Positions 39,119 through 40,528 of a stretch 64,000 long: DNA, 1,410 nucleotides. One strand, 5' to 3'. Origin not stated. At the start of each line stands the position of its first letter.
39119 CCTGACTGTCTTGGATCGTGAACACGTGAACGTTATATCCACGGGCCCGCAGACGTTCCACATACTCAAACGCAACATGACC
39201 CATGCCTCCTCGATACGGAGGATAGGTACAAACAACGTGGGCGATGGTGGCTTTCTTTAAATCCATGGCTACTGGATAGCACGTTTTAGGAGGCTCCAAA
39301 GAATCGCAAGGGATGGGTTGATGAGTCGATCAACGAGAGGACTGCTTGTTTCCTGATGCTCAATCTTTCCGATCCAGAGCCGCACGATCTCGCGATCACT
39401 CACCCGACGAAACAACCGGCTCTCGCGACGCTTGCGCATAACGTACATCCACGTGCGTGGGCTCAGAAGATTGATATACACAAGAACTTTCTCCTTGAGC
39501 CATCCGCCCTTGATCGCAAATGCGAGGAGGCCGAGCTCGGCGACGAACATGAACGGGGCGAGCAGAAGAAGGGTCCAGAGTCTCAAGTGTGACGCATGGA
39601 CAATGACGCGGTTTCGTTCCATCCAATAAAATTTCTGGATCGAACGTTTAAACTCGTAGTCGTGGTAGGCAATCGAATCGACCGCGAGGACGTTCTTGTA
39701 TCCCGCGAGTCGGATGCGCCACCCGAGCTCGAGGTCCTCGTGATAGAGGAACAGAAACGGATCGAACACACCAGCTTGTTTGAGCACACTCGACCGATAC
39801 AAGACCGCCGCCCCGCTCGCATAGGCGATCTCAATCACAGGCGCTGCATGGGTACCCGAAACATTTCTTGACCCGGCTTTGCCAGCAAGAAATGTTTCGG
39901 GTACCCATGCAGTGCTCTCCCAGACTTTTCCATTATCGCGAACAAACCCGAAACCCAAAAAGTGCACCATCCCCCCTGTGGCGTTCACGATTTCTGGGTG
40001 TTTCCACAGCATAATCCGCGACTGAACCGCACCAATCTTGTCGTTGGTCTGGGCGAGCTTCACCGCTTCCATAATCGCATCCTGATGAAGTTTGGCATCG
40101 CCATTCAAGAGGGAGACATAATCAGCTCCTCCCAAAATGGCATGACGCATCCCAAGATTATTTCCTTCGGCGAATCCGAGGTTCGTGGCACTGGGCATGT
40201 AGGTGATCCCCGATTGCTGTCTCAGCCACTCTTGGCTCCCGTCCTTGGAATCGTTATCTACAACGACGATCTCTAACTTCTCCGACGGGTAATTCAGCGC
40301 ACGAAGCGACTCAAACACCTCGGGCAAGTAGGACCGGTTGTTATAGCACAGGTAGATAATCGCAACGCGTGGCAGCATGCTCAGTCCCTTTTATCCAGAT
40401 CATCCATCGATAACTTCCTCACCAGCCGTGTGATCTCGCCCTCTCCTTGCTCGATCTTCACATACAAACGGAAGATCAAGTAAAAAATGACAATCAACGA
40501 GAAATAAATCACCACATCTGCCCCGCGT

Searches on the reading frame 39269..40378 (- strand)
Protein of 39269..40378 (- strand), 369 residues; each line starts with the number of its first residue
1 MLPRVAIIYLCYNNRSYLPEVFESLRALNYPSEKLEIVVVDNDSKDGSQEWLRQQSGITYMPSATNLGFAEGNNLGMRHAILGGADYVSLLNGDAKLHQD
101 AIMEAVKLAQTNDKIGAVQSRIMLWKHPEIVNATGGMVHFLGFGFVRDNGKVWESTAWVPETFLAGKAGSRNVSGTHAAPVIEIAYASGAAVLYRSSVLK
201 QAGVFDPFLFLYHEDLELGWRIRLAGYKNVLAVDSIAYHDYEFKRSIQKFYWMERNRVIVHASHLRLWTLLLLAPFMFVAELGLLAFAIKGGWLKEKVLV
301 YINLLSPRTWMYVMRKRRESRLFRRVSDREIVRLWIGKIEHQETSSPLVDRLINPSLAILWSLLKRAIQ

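Call 90: search_protein_families(library=pfam, proteins=[window:39269-40378:-], max_evalue=0.01)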
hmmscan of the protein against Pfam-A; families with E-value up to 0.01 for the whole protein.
window:39269-40378:- (369 aa): 4 families
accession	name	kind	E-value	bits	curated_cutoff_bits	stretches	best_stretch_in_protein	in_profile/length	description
PF00535.33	Glycos_transf_2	-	1.9e-17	64.1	23.3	1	7-122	2-116/168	Glycosyl transferase family 2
PF13641.12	Glyco_tranf_2_3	-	6.3e-15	56.2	27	1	3-246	1-216/230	Glycosyltransferase like family 2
PF13506.12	Glyco_transf_21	-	0.00075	19.4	21.7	1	176-247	90-162/174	Glycosyl transferase family 21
PF13704.12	Glyco_tranf_2_4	-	0.00081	20.3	27.5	1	16-91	5-78/98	Glycosyl transferase family 2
